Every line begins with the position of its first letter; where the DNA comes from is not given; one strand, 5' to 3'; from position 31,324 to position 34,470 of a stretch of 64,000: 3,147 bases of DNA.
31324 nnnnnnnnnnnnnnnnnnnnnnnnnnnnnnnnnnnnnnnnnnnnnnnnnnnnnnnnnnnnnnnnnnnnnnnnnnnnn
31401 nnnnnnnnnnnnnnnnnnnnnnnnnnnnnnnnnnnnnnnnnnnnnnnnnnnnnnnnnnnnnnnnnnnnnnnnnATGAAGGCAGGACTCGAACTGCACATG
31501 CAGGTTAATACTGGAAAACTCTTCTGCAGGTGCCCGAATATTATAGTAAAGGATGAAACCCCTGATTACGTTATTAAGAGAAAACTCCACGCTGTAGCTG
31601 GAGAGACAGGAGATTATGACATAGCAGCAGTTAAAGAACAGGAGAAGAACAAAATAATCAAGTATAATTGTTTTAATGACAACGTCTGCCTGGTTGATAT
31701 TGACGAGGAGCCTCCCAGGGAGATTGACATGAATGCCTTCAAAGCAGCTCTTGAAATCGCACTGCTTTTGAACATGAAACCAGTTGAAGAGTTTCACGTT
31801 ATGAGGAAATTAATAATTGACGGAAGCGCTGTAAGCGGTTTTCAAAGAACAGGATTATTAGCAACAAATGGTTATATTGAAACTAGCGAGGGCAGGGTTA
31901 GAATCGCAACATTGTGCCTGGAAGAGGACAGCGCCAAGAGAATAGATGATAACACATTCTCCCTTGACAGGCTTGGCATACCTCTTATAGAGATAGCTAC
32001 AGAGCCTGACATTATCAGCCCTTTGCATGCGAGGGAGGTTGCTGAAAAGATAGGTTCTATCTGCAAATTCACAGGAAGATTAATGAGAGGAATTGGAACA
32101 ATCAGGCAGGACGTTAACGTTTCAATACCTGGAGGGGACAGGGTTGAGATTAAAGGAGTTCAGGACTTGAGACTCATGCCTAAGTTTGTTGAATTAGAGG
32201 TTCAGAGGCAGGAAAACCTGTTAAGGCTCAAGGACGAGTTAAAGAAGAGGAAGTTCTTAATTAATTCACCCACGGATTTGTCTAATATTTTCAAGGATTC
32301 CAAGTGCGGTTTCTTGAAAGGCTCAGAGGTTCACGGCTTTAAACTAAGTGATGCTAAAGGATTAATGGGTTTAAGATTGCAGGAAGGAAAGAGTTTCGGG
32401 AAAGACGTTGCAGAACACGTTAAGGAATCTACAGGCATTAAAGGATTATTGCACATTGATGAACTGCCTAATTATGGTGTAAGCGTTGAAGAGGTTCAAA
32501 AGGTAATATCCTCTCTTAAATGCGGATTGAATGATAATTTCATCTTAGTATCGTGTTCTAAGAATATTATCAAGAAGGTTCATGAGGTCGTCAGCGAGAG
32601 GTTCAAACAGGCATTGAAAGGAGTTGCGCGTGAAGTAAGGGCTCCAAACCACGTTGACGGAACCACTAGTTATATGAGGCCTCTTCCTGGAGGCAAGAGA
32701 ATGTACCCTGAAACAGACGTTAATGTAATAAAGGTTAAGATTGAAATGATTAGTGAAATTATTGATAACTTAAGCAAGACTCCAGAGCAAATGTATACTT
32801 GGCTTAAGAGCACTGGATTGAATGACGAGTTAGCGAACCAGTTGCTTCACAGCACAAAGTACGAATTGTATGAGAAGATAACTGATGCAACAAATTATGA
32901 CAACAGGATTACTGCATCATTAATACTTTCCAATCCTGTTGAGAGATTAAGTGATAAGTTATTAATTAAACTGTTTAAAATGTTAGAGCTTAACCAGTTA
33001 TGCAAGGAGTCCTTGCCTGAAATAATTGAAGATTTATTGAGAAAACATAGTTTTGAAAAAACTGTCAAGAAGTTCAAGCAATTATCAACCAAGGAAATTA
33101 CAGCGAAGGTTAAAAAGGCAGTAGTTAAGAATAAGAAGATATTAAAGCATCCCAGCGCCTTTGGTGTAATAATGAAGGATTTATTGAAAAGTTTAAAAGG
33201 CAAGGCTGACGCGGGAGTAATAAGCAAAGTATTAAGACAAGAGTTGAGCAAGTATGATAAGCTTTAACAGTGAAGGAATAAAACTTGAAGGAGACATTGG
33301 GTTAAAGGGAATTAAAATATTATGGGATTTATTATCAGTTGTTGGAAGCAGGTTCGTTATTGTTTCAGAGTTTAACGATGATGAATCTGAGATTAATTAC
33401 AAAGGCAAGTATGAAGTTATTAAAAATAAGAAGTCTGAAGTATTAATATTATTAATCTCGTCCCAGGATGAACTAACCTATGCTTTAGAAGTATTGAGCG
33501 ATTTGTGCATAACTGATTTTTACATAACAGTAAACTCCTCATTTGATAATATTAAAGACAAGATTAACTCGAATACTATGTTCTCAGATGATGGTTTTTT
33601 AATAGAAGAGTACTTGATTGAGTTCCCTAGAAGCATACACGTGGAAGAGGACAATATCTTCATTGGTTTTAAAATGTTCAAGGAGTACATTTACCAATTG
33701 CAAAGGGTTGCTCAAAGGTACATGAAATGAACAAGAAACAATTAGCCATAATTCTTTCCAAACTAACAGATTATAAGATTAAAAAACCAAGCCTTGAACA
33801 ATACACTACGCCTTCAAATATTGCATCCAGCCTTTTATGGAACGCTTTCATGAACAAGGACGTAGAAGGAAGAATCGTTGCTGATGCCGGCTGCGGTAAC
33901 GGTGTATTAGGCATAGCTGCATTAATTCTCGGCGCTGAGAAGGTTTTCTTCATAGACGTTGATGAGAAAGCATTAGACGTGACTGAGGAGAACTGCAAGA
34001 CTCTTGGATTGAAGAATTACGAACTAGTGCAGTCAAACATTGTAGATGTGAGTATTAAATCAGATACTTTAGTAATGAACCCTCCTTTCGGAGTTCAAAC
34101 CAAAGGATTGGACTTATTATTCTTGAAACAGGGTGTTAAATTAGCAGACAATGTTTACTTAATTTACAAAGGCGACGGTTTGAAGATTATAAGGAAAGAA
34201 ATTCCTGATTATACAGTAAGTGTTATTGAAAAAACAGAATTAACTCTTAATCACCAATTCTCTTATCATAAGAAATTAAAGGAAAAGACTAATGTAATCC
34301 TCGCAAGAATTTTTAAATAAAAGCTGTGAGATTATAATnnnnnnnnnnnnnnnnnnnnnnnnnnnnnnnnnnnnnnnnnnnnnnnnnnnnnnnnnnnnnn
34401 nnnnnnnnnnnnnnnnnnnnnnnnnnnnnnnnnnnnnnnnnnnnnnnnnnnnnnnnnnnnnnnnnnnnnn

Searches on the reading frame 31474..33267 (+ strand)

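Call 61: search_protein_families(library=pfam, proteins=[window:31474-33267:+], max_evalue=0.0001)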
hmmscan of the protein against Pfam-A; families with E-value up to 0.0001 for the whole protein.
window:31474-33267:+ (597 aa): 2 families
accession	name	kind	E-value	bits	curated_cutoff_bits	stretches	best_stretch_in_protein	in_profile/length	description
PF02934.20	GatB_N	-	1.6e-49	169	23.4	1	2-426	2-276/277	GatB/GatE catalytic domain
PF02637.23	GatB_Yqey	-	4.9e-05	23.7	27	1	491-591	39-148/148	GatB domain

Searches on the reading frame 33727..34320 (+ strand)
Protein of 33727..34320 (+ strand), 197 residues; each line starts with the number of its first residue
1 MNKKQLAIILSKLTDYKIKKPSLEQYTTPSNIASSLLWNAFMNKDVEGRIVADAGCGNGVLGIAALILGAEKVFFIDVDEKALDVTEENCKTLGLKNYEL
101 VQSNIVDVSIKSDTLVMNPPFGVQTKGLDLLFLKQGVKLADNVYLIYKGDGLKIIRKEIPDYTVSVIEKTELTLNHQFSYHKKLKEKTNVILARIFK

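Call 61: search_protein_families(library=pfam, proteins=[window:33727-34320:+], max_evalue=0.0001)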
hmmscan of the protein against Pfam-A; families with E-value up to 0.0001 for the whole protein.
window:33727-34320:+ (197 aa): 6 families
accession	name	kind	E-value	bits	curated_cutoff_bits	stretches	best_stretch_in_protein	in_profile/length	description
PF05175.20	MTS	-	5.1e-15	56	23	1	32-126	18-113/170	Methyltransferase small domain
PF06325.19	PrmA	-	1.2e-12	48.4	22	1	46-118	160-233/296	Ribosomal protein L11 methyltransferase (PrmA)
PF03602.21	Cons_hypoth95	-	2.6e-09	37.4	24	1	37-146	32-149/182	Conserved hypothetical protein 95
PF13847.12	Methyltransf_31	-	1.6e-08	34.8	27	1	48-109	4-67/145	Methyltransferase domain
PF13649.12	Methyltransf_25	-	1.2e-06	29.5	27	1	51-112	1-62/97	Methyltransferase domain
PF02527.21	GidB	-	8.2e-05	22.5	27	0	35-115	38-119/184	rRNA small subunit methyltransferase G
